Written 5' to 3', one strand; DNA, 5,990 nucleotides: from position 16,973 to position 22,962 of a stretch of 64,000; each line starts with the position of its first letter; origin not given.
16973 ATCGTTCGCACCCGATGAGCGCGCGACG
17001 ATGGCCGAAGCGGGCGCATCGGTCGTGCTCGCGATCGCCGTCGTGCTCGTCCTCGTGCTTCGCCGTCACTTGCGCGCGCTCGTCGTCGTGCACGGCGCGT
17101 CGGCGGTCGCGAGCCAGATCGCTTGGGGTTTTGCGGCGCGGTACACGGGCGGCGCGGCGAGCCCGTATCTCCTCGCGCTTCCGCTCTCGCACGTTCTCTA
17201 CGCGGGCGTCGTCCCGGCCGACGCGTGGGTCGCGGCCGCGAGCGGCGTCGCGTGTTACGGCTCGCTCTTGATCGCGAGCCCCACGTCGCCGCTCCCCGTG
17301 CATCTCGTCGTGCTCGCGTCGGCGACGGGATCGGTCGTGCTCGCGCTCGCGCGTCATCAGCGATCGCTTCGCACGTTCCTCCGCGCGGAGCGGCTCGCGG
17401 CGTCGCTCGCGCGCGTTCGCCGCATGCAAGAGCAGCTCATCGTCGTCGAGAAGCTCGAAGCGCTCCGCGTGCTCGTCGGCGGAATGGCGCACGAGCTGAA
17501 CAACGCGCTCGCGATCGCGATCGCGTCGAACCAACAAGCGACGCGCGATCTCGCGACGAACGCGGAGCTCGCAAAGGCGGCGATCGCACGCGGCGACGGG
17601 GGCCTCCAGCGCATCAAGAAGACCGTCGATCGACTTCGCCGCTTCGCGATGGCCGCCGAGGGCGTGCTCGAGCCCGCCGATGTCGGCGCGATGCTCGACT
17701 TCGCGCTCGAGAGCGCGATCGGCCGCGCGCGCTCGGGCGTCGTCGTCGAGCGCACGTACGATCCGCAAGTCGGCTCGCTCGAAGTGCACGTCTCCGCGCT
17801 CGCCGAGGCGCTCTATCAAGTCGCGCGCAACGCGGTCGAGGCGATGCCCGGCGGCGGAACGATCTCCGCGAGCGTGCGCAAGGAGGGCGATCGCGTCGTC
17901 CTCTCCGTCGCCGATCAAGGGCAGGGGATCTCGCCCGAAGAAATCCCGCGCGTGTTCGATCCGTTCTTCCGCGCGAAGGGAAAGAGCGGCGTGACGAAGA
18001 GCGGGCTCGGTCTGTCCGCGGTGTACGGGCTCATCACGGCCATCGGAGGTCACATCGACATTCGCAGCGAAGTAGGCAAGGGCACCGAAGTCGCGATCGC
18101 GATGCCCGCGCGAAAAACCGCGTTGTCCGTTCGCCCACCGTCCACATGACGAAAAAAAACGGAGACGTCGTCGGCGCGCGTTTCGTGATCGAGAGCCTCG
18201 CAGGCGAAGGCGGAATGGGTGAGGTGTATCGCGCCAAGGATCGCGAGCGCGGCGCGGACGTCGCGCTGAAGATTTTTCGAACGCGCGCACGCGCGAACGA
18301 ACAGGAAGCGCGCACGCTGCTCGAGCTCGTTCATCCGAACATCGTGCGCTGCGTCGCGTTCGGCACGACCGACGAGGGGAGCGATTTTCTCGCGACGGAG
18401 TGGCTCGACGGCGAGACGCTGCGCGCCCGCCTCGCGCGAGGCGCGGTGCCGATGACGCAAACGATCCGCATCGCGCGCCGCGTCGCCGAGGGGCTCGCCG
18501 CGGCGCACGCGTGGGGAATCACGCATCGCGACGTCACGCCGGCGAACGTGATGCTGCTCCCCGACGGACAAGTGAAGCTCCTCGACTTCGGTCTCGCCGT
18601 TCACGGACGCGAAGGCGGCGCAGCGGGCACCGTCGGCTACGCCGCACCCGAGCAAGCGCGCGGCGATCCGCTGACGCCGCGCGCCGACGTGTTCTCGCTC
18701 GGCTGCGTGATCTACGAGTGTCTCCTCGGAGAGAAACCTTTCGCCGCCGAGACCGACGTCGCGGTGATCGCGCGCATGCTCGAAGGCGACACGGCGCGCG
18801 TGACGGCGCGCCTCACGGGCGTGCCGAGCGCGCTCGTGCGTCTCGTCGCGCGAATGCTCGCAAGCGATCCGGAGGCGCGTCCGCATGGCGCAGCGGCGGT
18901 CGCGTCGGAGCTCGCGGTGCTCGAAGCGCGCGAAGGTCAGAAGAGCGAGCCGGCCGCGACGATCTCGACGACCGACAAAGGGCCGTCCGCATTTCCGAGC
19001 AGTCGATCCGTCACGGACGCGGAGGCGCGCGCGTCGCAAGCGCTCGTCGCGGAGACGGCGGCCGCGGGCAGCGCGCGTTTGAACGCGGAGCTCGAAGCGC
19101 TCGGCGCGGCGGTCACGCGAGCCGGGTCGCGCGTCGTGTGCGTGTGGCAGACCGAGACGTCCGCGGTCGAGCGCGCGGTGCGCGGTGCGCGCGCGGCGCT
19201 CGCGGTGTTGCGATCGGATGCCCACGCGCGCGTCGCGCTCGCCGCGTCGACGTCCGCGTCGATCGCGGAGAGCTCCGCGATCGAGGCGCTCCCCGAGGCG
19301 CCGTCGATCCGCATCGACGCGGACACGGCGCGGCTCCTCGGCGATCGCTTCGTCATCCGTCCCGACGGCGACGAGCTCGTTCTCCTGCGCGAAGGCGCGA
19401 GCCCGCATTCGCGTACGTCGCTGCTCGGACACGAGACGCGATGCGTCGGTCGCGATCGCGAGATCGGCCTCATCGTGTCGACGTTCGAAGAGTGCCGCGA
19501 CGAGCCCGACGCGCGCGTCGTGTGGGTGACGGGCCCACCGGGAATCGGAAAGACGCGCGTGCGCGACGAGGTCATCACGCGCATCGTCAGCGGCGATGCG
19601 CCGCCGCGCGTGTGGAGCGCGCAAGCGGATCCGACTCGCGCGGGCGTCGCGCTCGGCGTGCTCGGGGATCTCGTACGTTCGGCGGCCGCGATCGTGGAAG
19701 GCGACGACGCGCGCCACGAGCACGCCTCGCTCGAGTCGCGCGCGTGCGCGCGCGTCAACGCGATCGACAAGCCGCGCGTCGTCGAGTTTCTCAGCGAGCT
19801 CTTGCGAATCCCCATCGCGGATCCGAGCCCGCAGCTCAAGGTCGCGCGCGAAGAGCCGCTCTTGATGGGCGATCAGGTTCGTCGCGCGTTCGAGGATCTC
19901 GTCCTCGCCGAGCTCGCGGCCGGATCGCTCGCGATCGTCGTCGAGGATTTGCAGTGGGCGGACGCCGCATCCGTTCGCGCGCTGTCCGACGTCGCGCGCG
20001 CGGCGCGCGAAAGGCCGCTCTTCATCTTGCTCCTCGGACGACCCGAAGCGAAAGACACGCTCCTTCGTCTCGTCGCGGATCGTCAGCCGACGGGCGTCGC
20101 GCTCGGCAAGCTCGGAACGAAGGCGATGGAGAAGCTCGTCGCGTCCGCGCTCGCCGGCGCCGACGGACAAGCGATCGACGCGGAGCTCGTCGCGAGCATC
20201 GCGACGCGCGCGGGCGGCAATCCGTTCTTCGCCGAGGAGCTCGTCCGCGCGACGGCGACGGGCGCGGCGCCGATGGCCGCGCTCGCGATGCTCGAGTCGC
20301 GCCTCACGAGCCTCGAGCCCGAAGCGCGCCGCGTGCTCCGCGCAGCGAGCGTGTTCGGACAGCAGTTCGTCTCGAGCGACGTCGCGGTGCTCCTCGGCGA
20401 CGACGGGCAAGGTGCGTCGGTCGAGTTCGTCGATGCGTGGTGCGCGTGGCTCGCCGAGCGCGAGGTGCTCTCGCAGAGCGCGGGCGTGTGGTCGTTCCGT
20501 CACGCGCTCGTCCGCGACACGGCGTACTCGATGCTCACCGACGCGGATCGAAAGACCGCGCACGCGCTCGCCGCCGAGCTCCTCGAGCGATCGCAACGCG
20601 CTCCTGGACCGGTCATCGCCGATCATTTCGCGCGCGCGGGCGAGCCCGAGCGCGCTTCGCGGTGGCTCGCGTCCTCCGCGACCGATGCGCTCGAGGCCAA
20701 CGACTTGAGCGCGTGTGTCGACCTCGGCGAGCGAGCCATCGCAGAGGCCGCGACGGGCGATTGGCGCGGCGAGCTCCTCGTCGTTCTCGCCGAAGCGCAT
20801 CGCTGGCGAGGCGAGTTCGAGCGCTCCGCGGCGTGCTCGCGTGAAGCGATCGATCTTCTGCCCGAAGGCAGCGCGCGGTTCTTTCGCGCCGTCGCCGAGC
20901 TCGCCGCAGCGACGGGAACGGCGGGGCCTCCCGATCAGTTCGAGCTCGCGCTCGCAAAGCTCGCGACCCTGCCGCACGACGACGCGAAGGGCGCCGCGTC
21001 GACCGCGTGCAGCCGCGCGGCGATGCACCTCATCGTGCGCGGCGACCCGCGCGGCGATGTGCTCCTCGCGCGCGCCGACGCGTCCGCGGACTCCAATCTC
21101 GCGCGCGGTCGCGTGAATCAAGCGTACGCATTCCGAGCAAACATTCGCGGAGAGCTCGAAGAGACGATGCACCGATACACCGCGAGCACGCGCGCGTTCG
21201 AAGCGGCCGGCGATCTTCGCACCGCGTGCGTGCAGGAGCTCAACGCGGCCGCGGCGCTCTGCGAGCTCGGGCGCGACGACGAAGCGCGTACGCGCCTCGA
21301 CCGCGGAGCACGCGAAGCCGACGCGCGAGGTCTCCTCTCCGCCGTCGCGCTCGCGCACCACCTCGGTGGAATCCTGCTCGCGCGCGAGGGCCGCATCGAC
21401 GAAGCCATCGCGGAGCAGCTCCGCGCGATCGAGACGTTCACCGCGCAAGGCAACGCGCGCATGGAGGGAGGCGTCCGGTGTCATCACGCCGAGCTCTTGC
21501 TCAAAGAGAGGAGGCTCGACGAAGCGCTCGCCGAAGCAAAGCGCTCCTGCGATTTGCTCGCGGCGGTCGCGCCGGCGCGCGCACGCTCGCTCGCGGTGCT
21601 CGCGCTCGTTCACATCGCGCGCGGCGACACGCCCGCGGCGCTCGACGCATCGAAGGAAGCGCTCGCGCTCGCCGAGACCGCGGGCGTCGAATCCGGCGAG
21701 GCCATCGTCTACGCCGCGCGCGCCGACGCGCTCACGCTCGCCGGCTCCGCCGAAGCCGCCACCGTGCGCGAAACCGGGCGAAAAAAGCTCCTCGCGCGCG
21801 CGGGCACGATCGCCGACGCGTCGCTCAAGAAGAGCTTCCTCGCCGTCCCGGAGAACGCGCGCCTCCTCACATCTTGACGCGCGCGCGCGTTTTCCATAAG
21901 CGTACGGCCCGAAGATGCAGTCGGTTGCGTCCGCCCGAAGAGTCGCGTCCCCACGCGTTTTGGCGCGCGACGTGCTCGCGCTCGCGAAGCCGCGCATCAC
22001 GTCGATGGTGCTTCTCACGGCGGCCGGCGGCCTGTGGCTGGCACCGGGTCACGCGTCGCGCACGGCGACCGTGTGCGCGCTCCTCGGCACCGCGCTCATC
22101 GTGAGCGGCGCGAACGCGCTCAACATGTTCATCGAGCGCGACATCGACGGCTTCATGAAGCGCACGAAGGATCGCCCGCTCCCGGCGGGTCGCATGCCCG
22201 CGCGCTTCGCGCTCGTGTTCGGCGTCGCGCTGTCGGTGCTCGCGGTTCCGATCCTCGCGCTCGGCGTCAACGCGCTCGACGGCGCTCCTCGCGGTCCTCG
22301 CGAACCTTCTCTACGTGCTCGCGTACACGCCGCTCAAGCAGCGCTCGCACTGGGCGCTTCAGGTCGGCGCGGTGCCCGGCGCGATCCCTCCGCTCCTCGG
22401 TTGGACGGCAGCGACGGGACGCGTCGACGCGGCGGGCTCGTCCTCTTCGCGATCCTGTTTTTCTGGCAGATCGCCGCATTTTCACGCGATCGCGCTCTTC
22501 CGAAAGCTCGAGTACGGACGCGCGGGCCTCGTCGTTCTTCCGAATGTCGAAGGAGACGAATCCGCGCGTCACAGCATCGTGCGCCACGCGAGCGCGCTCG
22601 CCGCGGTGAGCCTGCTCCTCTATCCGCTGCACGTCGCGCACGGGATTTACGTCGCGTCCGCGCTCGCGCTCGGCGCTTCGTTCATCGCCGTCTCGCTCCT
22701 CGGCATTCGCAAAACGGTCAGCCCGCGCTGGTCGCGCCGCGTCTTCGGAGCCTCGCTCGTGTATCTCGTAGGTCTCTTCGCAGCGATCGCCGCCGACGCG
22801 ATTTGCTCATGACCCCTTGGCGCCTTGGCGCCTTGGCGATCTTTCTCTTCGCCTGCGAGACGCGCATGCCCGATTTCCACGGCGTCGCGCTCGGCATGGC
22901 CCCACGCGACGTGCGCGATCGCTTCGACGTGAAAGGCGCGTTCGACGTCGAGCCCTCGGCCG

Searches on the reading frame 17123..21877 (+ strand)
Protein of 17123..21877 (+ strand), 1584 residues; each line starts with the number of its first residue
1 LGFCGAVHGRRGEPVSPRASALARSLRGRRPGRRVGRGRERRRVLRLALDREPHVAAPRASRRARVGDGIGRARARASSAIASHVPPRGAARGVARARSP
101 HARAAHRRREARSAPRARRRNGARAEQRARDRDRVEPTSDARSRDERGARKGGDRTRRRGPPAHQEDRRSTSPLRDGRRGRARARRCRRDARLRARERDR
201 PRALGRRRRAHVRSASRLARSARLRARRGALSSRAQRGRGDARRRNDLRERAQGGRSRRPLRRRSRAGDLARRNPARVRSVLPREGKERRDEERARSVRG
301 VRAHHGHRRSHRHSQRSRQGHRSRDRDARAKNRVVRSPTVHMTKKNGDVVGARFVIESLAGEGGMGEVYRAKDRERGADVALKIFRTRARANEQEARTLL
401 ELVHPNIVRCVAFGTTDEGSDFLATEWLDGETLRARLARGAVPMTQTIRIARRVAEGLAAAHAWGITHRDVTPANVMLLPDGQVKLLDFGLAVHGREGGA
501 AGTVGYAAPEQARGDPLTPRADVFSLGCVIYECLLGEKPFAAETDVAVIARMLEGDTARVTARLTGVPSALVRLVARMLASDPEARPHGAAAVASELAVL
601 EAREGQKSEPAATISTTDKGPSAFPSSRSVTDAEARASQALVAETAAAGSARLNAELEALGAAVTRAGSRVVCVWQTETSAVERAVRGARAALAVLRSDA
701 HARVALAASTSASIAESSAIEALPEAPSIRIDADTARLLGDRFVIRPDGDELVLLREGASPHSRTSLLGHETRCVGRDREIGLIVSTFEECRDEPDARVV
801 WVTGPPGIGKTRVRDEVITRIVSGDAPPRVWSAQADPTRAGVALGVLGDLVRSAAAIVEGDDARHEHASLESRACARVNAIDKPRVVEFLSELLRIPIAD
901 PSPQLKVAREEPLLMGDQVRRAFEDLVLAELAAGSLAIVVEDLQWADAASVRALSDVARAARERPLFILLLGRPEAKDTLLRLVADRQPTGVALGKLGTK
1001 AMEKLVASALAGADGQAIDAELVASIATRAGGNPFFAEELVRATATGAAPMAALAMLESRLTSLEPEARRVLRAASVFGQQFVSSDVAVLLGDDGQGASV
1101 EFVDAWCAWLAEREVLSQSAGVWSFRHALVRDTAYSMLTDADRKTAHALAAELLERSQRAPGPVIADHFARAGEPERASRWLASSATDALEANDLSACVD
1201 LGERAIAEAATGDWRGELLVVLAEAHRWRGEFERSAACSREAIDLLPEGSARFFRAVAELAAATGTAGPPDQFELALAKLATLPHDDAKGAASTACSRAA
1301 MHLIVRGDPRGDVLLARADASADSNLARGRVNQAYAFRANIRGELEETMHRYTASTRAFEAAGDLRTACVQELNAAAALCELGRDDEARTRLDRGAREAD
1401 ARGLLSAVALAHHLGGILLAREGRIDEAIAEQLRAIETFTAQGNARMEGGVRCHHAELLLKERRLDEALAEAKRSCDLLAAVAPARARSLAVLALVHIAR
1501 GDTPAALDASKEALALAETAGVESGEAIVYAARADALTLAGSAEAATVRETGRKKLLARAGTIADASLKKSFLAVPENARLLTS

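Call 6: search_protein_families(library=pfam, proteins=[window:17123-21877:+], max_evalue=0.01)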
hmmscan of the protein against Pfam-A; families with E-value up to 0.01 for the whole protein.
window:17123-21877:+ (1584 aa): 7 families
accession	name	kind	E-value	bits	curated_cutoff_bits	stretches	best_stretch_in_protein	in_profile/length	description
PF00069.31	Pkinase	-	3.5e-43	148.3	31.7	1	357-593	4-258/263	Protein kinase domain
PF07714.23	PK_Tyr_Ser-Thr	-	4.3e-27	95.5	23.1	1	360-588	7-250/258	Protein tyrosine and serine/threonine kinase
PF13191.12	AAA_16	-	2.5e-15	57.8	32.6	1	773-968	1-166/167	AAA ATPase domain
PF03109.22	ABC1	-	9.6e-05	22.1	22.9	1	420-493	142-215/244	ABC1 atypical kinase-like domain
PF13401.12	AAA_22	-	0.0002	22.1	27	1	797-980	5-130/130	AAA domain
PF13424.12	TPR_12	-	0.00025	21.6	30.1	1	1454-1518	8-76/77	Tetratricopeptide repeat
PF14531.12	Kinase-like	-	0.0039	16.9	25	0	460-586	160-289/289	Kinase-like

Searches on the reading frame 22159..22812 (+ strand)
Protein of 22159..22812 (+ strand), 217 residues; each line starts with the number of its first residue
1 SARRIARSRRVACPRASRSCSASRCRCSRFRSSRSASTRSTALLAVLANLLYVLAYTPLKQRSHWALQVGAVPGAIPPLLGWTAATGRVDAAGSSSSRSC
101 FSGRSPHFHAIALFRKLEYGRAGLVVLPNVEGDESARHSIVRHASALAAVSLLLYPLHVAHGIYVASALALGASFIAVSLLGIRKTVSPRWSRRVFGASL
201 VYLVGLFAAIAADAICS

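Call 5: search_protein_families(library=pfam, proteins=[window:22159-22812:+], max_evalue=0.01)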
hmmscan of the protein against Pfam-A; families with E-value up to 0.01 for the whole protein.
window:22159-22812:+ (217 aa): 1 family
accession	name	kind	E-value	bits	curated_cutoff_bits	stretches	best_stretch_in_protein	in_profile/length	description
PF01040.23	UbiA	-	6.8e-20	71.9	34.2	1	40-197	90-247/250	UbiA prenyltransferase family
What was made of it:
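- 21915..22812 (+): ctaB (heme O synthase, UbiA family), broken by three single-base indels at about 22275 (+1), about 22429 (-1) and 22474 (+1). Pfam UbiA profile positions 1-90 fall in one frame and 90-247 in another (call 5).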
